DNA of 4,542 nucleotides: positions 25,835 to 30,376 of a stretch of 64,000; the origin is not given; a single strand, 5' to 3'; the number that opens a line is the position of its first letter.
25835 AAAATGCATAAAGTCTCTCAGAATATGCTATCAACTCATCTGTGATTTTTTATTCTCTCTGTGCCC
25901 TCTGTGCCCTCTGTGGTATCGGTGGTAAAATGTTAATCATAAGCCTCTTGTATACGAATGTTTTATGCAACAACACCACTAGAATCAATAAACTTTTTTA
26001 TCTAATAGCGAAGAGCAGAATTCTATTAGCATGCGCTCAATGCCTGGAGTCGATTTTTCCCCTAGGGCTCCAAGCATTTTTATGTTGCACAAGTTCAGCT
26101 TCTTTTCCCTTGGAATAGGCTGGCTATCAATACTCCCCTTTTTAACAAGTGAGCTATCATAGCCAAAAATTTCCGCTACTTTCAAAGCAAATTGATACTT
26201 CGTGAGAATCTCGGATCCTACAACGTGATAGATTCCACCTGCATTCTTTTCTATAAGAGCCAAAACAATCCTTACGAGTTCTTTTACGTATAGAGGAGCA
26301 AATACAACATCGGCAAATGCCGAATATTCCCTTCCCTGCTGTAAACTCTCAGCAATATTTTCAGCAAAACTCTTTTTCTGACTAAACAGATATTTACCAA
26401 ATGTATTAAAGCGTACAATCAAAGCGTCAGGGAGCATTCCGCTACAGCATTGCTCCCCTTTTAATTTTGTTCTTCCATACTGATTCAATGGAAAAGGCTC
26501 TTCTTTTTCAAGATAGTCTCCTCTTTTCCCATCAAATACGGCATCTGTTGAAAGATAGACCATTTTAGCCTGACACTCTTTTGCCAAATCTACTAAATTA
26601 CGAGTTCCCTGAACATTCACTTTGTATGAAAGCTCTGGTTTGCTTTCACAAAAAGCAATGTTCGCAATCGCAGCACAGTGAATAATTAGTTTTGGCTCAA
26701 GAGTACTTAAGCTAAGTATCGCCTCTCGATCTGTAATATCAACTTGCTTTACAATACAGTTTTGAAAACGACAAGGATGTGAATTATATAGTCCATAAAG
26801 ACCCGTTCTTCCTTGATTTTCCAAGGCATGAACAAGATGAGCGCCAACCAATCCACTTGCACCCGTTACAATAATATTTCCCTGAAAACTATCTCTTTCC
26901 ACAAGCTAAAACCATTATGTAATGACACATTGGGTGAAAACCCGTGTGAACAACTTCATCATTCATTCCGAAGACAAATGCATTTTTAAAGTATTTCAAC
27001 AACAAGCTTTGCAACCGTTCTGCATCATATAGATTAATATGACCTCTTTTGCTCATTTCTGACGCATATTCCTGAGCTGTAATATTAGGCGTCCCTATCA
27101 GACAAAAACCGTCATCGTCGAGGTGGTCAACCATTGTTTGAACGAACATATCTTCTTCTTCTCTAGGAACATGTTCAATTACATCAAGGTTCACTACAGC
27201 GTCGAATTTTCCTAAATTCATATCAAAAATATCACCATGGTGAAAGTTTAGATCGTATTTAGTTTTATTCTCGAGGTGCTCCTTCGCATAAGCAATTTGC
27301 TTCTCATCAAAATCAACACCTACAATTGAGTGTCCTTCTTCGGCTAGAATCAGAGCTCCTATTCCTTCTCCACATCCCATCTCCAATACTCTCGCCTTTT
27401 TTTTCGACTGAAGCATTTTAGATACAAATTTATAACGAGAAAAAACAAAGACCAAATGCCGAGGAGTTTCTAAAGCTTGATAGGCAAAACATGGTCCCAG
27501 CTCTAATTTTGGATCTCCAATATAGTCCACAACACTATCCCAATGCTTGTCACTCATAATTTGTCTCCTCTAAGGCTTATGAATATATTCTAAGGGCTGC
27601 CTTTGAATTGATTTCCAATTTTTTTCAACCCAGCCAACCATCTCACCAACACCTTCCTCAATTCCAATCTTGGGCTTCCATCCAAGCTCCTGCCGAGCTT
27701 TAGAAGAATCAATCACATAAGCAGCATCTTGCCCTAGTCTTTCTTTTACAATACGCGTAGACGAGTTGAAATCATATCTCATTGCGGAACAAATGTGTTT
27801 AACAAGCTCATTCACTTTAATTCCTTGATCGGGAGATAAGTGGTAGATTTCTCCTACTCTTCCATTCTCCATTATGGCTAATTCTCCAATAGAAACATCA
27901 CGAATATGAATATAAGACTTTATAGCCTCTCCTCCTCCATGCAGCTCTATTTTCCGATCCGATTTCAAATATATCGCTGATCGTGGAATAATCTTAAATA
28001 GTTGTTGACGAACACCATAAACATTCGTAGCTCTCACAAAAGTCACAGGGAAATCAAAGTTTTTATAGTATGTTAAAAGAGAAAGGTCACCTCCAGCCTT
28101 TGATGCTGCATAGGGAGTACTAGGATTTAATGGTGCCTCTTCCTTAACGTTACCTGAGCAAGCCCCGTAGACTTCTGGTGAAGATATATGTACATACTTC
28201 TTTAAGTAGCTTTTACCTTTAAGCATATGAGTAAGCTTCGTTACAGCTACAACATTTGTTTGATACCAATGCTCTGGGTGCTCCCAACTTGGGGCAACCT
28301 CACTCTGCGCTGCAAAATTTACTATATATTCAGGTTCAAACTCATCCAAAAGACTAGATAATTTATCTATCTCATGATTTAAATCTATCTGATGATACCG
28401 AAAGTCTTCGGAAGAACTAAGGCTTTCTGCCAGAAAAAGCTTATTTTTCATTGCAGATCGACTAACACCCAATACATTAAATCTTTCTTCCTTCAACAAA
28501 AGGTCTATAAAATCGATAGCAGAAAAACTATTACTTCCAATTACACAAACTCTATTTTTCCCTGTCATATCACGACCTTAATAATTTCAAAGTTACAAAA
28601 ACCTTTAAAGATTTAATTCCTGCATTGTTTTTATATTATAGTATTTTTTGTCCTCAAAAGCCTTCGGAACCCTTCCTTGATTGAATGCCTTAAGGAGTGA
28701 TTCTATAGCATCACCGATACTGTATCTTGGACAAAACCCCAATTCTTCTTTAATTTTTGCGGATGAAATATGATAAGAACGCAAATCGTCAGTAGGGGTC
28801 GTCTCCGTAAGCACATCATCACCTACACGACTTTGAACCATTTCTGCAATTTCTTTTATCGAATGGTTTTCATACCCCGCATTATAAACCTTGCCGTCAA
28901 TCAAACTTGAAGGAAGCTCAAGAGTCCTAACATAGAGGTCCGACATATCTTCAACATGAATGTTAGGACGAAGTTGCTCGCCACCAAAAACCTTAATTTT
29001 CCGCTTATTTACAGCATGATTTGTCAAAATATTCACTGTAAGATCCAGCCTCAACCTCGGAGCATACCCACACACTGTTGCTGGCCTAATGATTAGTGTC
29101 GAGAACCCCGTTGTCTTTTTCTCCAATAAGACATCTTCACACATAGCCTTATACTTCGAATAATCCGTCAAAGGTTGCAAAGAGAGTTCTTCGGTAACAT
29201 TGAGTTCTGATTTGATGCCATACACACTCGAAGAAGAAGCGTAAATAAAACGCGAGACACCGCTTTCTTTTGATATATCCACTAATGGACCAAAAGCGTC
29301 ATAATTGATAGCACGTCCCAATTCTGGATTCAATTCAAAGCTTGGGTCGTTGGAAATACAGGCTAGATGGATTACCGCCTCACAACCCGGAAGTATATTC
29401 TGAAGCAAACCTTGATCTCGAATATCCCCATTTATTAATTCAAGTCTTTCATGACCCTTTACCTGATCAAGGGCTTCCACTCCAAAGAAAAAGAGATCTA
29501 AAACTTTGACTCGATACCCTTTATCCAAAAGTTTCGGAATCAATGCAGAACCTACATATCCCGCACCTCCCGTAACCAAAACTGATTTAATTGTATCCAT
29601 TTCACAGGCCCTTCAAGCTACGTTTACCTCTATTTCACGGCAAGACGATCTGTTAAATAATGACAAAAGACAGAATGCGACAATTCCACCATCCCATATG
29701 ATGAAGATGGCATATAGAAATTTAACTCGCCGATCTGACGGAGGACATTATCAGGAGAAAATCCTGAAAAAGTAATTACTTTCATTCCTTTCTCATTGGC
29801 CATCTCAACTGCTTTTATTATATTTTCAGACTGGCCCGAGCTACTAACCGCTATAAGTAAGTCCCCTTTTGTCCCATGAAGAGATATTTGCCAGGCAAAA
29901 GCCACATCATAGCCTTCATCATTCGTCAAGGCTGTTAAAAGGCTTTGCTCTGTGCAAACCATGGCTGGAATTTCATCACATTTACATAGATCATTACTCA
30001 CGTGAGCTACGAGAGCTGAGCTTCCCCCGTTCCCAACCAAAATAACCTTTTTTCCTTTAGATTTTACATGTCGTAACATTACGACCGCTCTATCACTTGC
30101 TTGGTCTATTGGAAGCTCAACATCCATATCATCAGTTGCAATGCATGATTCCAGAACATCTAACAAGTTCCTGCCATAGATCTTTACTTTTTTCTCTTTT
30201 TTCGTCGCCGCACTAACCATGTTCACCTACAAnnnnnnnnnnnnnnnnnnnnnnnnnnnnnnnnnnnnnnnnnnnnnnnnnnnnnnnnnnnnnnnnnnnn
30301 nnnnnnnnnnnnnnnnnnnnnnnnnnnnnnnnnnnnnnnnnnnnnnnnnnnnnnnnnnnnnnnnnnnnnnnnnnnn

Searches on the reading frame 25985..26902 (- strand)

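Call 73: search_protein_families(library=pfam, proteins=[window:25985-26902:-], max_evalue=0.0001)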
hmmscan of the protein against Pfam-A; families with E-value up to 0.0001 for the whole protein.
window:25985-26902:- (305 aa): 6 families
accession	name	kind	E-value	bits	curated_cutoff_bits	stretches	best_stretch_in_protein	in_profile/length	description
PF04321.23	RmlD_sub_bind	-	1.2e-51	175.9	27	1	9-264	2-249/287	RmlD substrate binding domain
PF01370.27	Epimerase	-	5.4e-30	105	20.9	1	10-225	1-237/240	NAD dependent epimerase/dehydratase family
PF16363.11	GDP_Man_Dehyd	-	1.2e-13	51.6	27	1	11-153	1-164/332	GDP-mannose 4,6 dehydratase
PF07993.18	NAD_binding_4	-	3.3e-12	46.5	20.1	1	71-154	90-158/258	Male sterility protein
PF01073.25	3Beta_HSD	-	4.9e-12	45.9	22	1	11-141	1-145/280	3-beta hydroxysteroid dehydrogenase/isomerase family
PF02719.21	Polysacc_synt_2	-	8e-11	42.1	20.2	1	53-122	60-131/293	Polysaccharide biosynthesis protein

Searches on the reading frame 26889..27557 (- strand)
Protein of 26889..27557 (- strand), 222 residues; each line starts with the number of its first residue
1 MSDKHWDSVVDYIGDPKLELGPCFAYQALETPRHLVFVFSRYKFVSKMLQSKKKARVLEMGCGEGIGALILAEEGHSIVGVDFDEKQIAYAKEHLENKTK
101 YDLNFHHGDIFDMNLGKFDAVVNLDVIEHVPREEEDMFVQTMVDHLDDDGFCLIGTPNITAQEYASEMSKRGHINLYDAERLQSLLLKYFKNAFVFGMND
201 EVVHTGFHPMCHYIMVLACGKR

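Call 81: search_protein_families(library=pfam, proteins=[window:26889-27557:-], max_evalue=0.0001)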
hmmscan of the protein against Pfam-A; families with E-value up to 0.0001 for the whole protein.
window:26889-27557:- (222 aa): 11 families
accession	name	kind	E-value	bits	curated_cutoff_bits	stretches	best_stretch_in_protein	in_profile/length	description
PF13489.12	Methyltransf_23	-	9.9e-18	64.8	27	1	44-187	12-155/164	Methyltransferase domain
PF13649.12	Methyltransf_25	-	6.7e-17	62.4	27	1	57-150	1-97/97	Methyltransferase domain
PF13847.12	Methyltransf_31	-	3.5e-16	59.6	27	1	52-170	2-124/145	Methyltransferase domain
PF08241.18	Methyltransf_11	-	8.2e-16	58.9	21.2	1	58-154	1-95/95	Methyltransferase domain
PF08242.18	Methyltransf_12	-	1.6e-12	48.4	30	1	58-151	1-97/98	Methyltransferase domain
PF02353.26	CMAS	-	2.1e-11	44.1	27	1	42-167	51-177/273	Mycolic acid cyclopropane synthetase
PF05724.17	TPMT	-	2.7e-10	40.7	26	1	43-153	28-152/218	Thiopurine S-methyltransferase (TPMT)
PF05175.20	MTS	-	3.6e-07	30.4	23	1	46-123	24-104/170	Methyltransferase small domain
PF03848.20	TehB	-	9e-07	28.9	20.4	1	52-156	29-134/193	Tellurite resistance protein TehB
PF05401.17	NodS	-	5.8e-06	26.7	24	1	41-157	30-147/201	Nodulation protein S (NodS)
PF01135.25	PCMT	-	4.3e-05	23.8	20.3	1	46-109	66-132/210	Protein-L-isoaspartate(D-aspartate) O-methyltransferase (PCMT)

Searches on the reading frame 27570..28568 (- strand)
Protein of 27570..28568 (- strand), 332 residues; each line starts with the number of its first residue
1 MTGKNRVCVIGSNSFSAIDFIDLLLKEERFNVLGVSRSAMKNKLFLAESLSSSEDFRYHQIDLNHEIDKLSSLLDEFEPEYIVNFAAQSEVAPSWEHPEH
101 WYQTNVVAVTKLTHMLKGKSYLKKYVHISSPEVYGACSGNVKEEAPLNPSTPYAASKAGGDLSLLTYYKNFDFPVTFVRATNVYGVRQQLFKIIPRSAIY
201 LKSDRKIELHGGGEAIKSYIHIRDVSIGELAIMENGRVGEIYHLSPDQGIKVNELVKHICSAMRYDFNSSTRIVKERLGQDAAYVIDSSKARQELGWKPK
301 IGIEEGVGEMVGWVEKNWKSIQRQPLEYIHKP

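Call 73: search_protein_families(library=pfam, proteins=[window:27570-28568:-], max_evalue=0.0001)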
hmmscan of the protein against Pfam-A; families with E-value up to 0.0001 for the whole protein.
window:27570-28568:- (332 aa): 3 families
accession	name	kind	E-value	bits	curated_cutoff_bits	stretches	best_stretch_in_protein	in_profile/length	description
PF16363.11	GDP_Man_Dehyd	-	2.1e-43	149.5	27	1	21-310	14-332/332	GDP-mannose 4,6 dehydratase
PF01370.27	Epimerase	-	2e-34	119.5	20.9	1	8-243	2-238/240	NAD dependent epimerase/dehydratase family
PF04321.23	RmlD_sub_bind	-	8.3e-09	35.4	27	1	55-191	33-159/287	RmlD substrate binding domain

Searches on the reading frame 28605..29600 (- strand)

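Call 73: search_protein_families(library=pfam, proteins=[window:28605-29600:-], max_evalue=0.0001)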
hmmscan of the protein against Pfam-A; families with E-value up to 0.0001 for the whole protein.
window:28605-29600:- (331 aa): 8 families
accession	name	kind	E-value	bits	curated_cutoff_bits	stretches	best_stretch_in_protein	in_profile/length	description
PF01370.27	Epimerase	-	1.1e-36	127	20.9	1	7-242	1-240/240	NAD dependent epimerase/dehydratase family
PF16363.11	GDP_Man_Dehyd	-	3e-27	96.4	27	1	8-300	1-330/332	GDP-mannose 4,6 dehydratase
PF01073.25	3Beta_HSD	-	7.8e-22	78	22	1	8-239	1-246/280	3-beta hydroxysteroid dehydrogenase/isomerase family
PF13460.12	NAD_binding_10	-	6.4e-12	46.1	27.2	1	11-175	1-145/184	NAD(P)H-binding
PF04321.23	RmlD_sub_bind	-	6.8e-11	42.2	27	1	6-262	2-234/287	RmlD substrate binding domain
PF05368.20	NmrA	-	2e-10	41.2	27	1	5-123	3-107/298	NmrA-like family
PF02719.21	Polysacc_synt_2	-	8.5e-08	32.2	20.2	1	7-123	1-128/293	Polysaccharide biosynthesis protein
PF07993.18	NAD_binding_4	-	1.2e-07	31.6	20.1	0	9-178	1-209/258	Male sterility protein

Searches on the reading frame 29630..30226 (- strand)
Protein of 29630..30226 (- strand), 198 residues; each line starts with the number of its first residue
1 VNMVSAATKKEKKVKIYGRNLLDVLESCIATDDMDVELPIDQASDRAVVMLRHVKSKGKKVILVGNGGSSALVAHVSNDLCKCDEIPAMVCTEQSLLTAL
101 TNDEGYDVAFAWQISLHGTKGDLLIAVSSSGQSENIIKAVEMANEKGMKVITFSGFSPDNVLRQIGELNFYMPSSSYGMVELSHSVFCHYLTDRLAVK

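Call 81: search_protein_families(library=pfam, proteins=[window:29630-30226:-], max_evalue=0.0001)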
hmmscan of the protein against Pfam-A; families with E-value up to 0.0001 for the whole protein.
window:29630-30226:- (198 aa): 2 families
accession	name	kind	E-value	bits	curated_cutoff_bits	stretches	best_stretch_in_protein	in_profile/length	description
PF13580.11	SIS_2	-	4.3e-16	59.6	27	1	45-154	22-137/138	SIS domain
PF01380.27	SIS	-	1.2e-06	28.8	25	1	119-174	52-106/131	SIS domain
